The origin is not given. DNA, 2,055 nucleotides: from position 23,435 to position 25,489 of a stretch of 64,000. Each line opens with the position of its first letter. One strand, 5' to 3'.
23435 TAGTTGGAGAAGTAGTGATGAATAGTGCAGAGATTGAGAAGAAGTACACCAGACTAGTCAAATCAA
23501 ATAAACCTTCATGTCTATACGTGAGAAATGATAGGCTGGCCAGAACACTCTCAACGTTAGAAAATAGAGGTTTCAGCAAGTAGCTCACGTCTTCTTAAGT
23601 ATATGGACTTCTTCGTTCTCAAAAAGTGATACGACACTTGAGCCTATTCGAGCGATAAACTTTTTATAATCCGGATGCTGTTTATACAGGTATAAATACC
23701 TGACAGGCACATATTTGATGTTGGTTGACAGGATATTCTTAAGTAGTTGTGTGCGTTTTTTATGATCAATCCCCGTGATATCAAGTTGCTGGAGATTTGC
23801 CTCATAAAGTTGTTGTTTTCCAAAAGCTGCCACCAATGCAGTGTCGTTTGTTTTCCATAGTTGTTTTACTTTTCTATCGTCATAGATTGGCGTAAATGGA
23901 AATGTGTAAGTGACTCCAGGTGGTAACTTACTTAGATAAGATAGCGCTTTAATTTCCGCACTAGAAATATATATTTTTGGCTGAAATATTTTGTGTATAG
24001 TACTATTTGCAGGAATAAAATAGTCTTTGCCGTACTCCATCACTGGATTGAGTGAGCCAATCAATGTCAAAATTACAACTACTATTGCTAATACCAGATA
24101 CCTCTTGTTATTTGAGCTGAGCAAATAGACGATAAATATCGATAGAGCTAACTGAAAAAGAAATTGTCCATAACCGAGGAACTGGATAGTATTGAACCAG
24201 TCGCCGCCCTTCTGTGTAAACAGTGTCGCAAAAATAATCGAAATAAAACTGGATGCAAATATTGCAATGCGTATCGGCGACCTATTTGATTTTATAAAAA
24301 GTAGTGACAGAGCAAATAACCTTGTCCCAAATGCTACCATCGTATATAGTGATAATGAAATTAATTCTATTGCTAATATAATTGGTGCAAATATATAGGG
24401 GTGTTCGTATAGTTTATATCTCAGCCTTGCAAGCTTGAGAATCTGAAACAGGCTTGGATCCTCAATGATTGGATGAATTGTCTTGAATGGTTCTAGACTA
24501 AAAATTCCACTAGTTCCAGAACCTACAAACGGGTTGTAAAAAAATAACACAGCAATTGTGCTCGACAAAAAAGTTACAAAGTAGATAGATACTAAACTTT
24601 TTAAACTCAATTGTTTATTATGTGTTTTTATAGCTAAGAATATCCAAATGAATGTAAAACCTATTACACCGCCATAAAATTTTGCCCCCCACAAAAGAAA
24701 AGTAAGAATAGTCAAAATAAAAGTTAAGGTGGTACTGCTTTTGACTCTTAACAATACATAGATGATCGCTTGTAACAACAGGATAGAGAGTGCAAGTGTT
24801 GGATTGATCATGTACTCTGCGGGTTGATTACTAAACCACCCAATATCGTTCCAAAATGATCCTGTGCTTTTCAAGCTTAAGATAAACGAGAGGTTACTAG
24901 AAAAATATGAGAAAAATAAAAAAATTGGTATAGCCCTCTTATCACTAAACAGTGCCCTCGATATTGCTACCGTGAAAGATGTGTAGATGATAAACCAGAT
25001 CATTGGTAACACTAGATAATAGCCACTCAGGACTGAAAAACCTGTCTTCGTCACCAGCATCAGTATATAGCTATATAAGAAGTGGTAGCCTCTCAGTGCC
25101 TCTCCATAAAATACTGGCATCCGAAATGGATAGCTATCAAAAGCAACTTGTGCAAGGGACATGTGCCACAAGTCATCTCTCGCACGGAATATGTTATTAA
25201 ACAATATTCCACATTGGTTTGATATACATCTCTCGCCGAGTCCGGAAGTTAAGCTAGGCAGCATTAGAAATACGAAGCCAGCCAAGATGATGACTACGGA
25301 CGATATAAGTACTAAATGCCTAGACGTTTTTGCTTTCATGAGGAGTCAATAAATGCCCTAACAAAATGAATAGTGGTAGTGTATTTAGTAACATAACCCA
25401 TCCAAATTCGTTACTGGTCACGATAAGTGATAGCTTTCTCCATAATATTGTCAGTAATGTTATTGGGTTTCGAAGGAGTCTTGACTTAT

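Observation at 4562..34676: A 30-kb glycan-assembly super-locus dominated by 13 GT-C-like polytopic membrane proteins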

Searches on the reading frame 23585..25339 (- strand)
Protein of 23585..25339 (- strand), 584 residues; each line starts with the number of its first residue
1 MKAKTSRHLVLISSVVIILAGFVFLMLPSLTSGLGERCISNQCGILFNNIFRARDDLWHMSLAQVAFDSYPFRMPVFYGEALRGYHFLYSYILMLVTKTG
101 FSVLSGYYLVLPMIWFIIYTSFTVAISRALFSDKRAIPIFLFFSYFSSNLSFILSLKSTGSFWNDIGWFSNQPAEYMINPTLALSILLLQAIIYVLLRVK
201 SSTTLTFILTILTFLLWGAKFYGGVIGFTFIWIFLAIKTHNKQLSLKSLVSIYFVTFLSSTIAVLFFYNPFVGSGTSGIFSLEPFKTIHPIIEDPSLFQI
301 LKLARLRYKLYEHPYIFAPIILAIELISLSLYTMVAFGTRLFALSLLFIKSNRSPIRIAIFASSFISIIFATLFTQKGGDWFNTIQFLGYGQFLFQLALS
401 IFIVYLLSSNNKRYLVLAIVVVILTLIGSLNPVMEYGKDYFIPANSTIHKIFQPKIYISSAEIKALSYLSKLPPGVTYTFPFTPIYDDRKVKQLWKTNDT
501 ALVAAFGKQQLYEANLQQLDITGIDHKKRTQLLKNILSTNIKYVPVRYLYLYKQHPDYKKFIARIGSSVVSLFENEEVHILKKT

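Call 4: search_protein_families(library=pfam, proteins=[window:23585-25339:-], max_evalue=0.01)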
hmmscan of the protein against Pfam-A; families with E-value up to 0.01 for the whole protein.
window:23585-25339:- (584 aa): 0 families

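Call 8: search_protein_families(library=ncbifam, proteins=[window:23585-25339:-], max_evalue=1)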
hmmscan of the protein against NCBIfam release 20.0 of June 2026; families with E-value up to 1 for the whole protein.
window:23585-25339:- (584 aa): 0 families

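Call 9: search_protein_families(library=pfam, proteins=[window:23585-25339:-], max_evalue=10)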
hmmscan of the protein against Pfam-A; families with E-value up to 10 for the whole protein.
window:23585-25339:- (584 aa): 0 families

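Call 25: find_homologous_proteins(query=window:23585-25339:-, max_evalue=0.001)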
Query window:23585-25339:- (584 aa): 21 proteins with E <= 0.001 among 8000 candidates.
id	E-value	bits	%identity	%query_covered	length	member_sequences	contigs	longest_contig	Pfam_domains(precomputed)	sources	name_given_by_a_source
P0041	0.0e+0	1131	100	90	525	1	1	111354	-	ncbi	-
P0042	0.0e+0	1060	81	100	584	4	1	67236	-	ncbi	-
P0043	0.0e+0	1024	78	100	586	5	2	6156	-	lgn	-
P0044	1.4e-298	1009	77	100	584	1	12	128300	-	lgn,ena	-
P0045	3.9e-275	932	80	90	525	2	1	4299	-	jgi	-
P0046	6.4e-253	859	66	100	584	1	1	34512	-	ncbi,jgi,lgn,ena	ncbi:MAG: hypothetical protein WCO78_03390 [Candidatus Roizmanbacteria bacterium]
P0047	4.1e-198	678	55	99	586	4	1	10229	-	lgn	-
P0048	6.9e-197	674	53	99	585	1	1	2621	-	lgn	-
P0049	1.8e-196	672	53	98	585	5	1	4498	-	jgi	jgi:hypothetical protein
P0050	6.1e-196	671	52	100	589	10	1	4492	-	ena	-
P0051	7.5e-195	667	53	98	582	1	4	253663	-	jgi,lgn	-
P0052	3.1e-194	665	51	99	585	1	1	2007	-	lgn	-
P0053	4.2e-192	658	52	99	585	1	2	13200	-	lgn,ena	-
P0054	5.1e-189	648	53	96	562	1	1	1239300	-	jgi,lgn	jgi:hypothetical protein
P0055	7.8e-172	591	76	60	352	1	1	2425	-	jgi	jgi:hypothetical protein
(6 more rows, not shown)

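Call 32: search_solved_structures(query=A1, max_evalue=10)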
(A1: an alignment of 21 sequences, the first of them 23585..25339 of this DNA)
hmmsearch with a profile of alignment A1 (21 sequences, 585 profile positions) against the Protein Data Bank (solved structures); distinct sequences matched with E-value up to 10: 3.
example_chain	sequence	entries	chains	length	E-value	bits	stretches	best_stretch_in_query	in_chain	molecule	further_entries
3n2n_F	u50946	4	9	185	1.1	10.9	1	162-201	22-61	Anthrax toxin receptor 1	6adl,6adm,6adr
6cx1_E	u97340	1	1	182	1.2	10.9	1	162-201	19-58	Anthrax toxin receptor 1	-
8zmn_A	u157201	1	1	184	1.3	10.8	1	162-201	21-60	Anthrax toxin receptor 1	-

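Call 37: find_related_loci(query=A1, collection=genome_contigs, flank=10000)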
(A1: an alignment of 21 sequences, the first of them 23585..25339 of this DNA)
Query A1 (584 aa) in genome_contigs; peptide patterns used: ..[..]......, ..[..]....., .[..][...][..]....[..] (x = any residue, [..] = any of these).
103 stretches matched a pattern; 20 encode a relative of the query (tblastn E <= 1e-3); 19 distinct loci.
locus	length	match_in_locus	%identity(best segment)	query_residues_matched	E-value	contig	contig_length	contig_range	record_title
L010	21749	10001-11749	81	1-583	0e+0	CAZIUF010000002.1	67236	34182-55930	MAG TPA_asm: uncultured Gammaproteobacteria bacterium isolate SRP342105_co1_63 genome assembly, contig: NODE_512_length_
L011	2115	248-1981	52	6-583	0e+0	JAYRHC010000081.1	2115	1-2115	MAG: Candidatus Woesebacteria bacterium isolate SZ_szas25bin.14 k141_803280, whole genome shotgun sequence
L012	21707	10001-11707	55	14-583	0e+0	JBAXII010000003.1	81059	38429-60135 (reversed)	MAG: bacterium isolate ELA345 MAG345_3, whole genome shotgun sequence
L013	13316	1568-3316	66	1-583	0e+0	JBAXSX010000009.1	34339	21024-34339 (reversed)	MAG: Candidatus Roizmanbacteria bacterium isolate ELA620 MAG620_9, whole genome shotgun sequence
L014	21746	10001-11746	40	1-580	3e-133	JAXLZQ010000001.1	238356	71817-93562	MAG: Patescibacteria group bacterium isolate STL-PAT6 C2.25.fa-1, whole genome shotgun sequence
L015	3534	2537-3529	50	26-356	2e-94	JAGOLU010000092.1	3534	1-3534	Candidatus Woesebacteria bacterium isolate Gw_Eff_bin_148 Gw_Eff_110418_length_3534_cov_7.916055, whole genome shotgun s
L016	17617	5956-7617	30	4-583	6e-65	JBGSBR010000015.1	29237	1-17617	MAG: Weeksellaceae bacterium isolate NCIPD_CMAR_MAG_22 NODE_15_length_29237_cov_8.491993, whole genome shotgun sequence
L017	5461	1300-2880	31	14-556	4e-64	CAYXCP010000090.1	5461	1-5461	MAG TPA_asm: uncultured Gammaproteobacteria bacterium isolate SRP278252_co1_241 genome assembly, contig: NODE_29585_leng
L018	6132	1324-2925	30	37-583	3e-60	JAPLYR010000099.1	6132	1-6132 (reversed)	MAG: Candidatus Roizmanbacteria bacterium isolate LacPavin_0818_WC45_MAG_36_7 LacPavin_0818_WC45_scaffold_44406, whole g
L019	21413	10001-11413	32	17-506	6e-60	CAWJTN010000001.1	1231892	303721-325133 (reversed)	MAG: Candidatus Roizmanbacteria bacterium isolate MFD04408.bin.1.61 genome assembly, contig: contig_30883, whole genome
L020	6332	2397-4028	31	7-583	1e-59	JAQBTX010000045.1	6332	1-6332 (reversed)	MAG: bacterium isolate casp150-mb.129 NODE_30041_length_6332_cov_0.074442, whole genome shotgun sequence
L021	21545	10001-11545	32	38-583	2e-59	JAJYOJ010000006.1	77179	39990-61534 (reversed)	MAG: bacterium isolate DBS2-5.bin32 NODE_176_length_77179_cov_6.476574, whole genome shotgun sequence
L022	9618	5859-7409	29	38-583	4e-59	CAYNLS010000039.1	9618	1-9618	MAG TPA_asm: uncultured Gammaproteobacteria bacterium isolate SRP269290_co3_853 genome assembly, contig: NODE_9283_lengt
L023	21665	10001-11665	31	7-582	1e-58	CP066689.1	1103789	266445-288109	MAG: Candidatus Roizmanbacteria bacterium isolate NC_groundwater_538_Ag_S-0.1um_35_236 chromosome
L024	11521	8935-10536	30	37-583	6e-56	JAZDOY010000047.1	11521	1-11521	MAG: bacterium isolate MEGAHIT-group-0.802 k141_10465586, whole genome shotgun sequence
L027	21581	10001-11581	30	14-556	3e-63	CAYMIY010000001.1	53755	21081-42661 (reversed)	MAG TPA_asm: uncultured Gammaproteobacteria bacterium isolate SRP342105_co1_157 genome assembly, contig: NODE_762_length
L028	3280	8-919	32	262-583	1e-23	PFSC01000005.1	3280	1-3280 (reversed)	MAG: Candidatus Roizmanbacteria bacterium CG_4_9_14_0_2_um_filter_39_13 CG_4_9_14_0.2_um_filter_scaffold_18248_c, whole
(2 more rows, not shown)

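Call 41: predict_structure(alignment_id=A1)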
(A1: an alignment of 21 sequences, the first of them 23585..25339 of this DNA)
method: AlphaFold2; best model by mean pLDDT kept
length: 584 residues; sequences in the alignment: 21
mean_pLDDT: 81.2   pTM: 0.85
mean pLDDT of the five models: 81.2, 80.5, 77.0, 75.3, 71.3
residues with pLDDT >= 90: 197; 70-90: 276; 50-70: 94; < 50: 17
segments of 3 or more residues with pLDDT < 50: 73-83, 273-275
pLDDT, mean of each block of 10 residues (from residue 1): 73 93 85 80 84 75 60 43 61 80 84 92 96 93 88 74 62 71 92 96 94 90 91 95 93 94 78 55 76 65 83 89 88 87 83 83 93 73 77 94 90 92 88 77 73 82 92 81 73 81 80 57 58 67 82 89 88 94 91
secondary structure, 60 per line:
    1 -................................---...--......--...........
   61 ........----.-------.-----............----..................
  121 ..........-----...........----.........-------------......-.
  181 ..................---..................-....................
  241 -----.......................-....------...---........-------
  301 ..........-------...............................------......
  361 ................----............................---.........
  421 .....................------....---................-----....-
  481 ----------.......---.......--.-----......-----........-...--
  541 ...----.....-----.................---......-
elements in order: H2-33 E37-39 E42-47 H50-68 H87-98 H103-130 H136-146 H151-159 H173-178 H180-198 H202-219 H221-240 H246-268 H270-273 E280-282 H286-293 H301-310 H318-348 H355-373 E374-376 H381-408 H412-441 H448-451 E455-459 H460-470 E476-479 E491-493 H494-497 H501-507 H516-521 H527-534 E548-552 H558-568 E569-574 E578-583
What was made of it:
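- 23585..25339 (-): 584-aa GT-C of a family with no Pfam hit, found so far mainly in CPR (Microgenomates) records. AF2 model has pLDDT 81 and pTM 0.85 (call 41).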

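Call 45: fold_search(model_id=the predicted structure, library=pdb)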
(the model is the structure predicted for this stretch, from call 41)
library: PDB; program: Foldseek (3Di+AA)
matches with E <= 10: 533; with E <= 0.001: 6
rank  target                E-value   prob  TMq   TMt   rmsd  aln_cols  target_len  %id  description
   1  6s7t_A                2.9e-06  1.00  0.45  0.39  15.5       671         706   12  Cryo-EM structure of human oligosaccharyltransferase complex OST-B (released 2019-12-18)
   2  9s6t_A                4.1e-05  1.00  0.44  0.52   8.2       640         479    8  Ternary cryo-EM structure of chicken ALG12 with Dol25-PP-GlcNAc2Man7, Dol25-P-Man, and Fab (released 2026-03-18)
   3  8agb_A                5.5e-05  1.00  0.47  0.44  13.4       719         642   12  Structure of yeast oligosaccharylransferase complex with lipid-linked oligosaccharide bound (released 2022-12-07)
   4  7zli_A                2.0e-04  1.00  0.39  0.35  16.4       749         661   11  Cryo-EM structure of C-mannosyltransferase CeDPY19, in complex with Dol25-P-Man and bound to CMT2-Fab and anti-Fab nan (released 2023-01-11)
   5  5f15                  3.6e-04  1.00  0.46  0.49  11.4       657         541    9  Crystal Structure of ArnT from Cupriavidus metallidurans bound to Undecaprenyl phosphate (released 2016-02-17)
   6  5ezm                  5.1e-04  1.00  0.44  0.47  13.4       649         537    9  Crystal Structure of ArnT from Cupriavidus metallidurans in the apo state (released 2016-02-17)
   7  8if8_C                2.3e-03  1.00  0.43  0.43  11.5       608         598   11  Arabinosyltransferase AftA (released 2023-05-31)
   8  8zmr                  3.1e-02  0.33  0.12  0.16  21.5       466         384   11  Vesamicol-bound VAChT (released 2024-06-19)
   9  9kqa                  5.1e-02  0.20  0.10  0.14  23.6       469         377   12  Cryo-EM structure of human VMAT2 in complex with Tetrabenazine (released 2025-01-15)
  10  8wu1_R                6.0e-02  0.30  0.11  0.18  22.8       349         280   13  Cryo-EM structure of CB1-beta-arrestin1 complex (released 2024-03-20)
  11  8ex5                  8.9e-02  0.12  0.10  0.13  26.3       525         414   11  Human S1P transporter Spns2 in an outward-facing open conformation (state 4) (released 2023-05-31)
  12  9s6r_A                1.0e-01  0.89  0.30  0.41  11.4       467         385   11  Ternary cryo-EM structure of yeast ALG3 with Dol25-PP-GlcNAc2Man5, Dol25-P-Man, and Fab (released 2026-03-18)
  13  7wc5                  1.1e-01  0.11  0.09  0.12  29.9       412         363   12  Crystal structure of serotonin 2A receptor in complex with psilocin (released 2022-01-26)
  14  6x0o                  1.2e-01  0.95  0.35  0.22   9.7       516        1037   10  Single-Particle Cryo-EM Structure of Arabinosyltransferase EmbB from Mycobacterium smegmatis (released 2020-06-10)
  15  9ge2_R                1.2e-01  0.25  0.12  0.19  22.8       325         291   17  Structure of GPR55 in complex with G13 and synthetic agonist ML184 (released 2025-03-05)
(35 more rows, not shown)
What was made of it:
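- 23585..25339 (-): The top 7 Foldseek PDB hits are all GT-C: STT3 (E 3e-6), ALG12, DPY19, ArnT and AftA, probability 1.00, TM 0.35-0.52 (call 45).
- On GT-C glycosyltransferase superfamily (all 13 polytopic proteins): For 23585 the top 7 PDB hits are all GT-C (call 45).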

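Call 75: search_protein_families(library=pfam, proteins=[L012:17983-18810:-, L014:15879-16400:-, L016:7619-8344:-, L023:11676-12434:+, L023:12437-13042:-, L027:5538-6125:-, L027:7798-8256:-, L027:8259-8699:-, L014:2027-2536:+, L028:2547-3140:-], max_evalue=0.01)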
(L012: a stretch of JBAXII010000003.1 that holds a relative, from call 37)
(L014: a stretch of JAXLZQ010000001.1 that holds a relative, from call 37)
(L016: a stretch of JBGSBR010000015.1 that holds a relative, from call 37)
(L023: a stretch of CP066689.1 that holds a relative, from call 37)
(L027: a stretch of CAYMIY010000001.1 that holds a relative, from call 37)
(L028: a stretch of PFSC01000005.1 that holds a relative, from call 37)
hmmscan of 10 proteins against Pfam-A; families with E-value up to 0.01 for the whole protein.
L012:17983-18810:- (275 aa): 0 families

L014:15879-16400:- (173 aa): 0 families

L016:7619-8344:- (241 aa): 0 families

L023:11676-12434:+ (252 aa): 8 families
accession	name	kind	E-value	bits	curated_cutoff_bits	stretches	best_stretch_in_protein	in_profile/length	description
PF08241.18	Methyltransf_11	-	2.1e-11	44.7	21.2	1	64-131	24-95/95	Methyltransferase domain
PF13489.12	Methyltransf_23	-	2.4e-10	40.8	27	1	40-171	21-163/164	Methyltransferase domain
PF05219.18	DREV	-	8.5e-08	32.1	26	1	41-173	94-239/265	DREV methyltransferase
PF13649.12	Methyltransf_25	-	3.6e-07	31.2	27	1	62-127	25-97/97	Methyltransferase domain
PF08242.18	Methyltransf_12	-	3.1e-06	28.2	30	1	60-127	22-96/98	Methyltransferase domain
PF13847.12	Methyltransf_31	-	1.5e-05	25.1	27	1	72-140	49-119/145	Methyltransferase domain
PF07021.18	MetW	-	0.0058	16.7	21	1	32-134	4-110/193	Methionine biosynthesis protein MetW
PF01209.24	Ubie_methyltran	-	0.0066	16.3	20.1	0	72-130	90-150/233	ubiE/COQ5 methyltransferase family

L023:12437-13042:- (201 aa): 0 families

L027:5538-6125:- (195 aa): 0 families

L027:7798-8256:- (152 aa): 0 families

L027:8259-8699:- (146 aa): 6 families
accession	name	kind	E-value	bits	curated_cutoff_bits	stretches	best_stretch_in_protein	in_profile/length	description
PF01381.28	HTH_3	-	4e-10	40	23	1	35-82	3-50/55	Helix-turn-helix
PF13560.12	HTH_31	-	3.2e-07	31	27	1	36-82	9-56/64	Helix-turn-helix domain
PF12844.13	HTH_19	-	4.3e-06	27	30.2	1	31-81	2-52/64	Helix-turn-helix domain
PF13443.12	HTH_26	-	0.00023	21.8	22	1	39-81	8-51/63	Cro/C1-type HTH DNA-binding domain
PF13413.12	HTH_25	-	0.00033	20.9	24.6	1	32-84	1-55/62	Helix-turn-helix domain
PF13744.12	HTH_37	-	0.0025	18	27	1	25-64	15-54/80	Helix-turn-helix domain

L014:2027-2536:+ (169 aa): 0 families

L028:2547-3140:- (197 aa): 0 families
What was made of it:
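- On Wzx/Wzy-dependent polysaccharide pathway: No initiating enzyme among the small ORFs of related loci (call 75).
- Tried and rejected: One is a methyltransferase and one an HTH protein (call 75).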

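Call 77: search_protein_families(library=pfam, proteins=[L014:5308-7026:+, L012:11733-13283:-, L023:13074-14759:+], max_evalue=0.1)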
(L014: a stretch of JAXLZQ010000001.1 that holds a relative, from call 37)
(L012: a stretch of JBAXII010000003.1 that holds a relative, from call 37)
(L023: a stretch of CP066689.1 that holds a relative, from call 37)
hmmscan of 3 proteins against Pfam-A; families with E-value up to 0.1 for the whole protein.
L014:5308-7026:+ (572 aa): 0 families

L012:11733-13283:- (516 aa): 0 families

L023:13074-14759:+ (561 aa): 2 families
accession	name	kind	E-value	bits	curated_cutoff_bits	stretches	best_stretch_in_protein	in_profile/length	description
PF10131.15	PTPS_related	-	8.1e-06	25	26.4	1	81-402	10-309/621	6-pyruvoyl-tetrahydropterin synthase related domain; membrane protein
PF13231.12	PMT_2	-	0.0055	17.4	26.1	1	79-222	6-144/160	Dolichyl-phosphate-mannose-protein mannosyltransferase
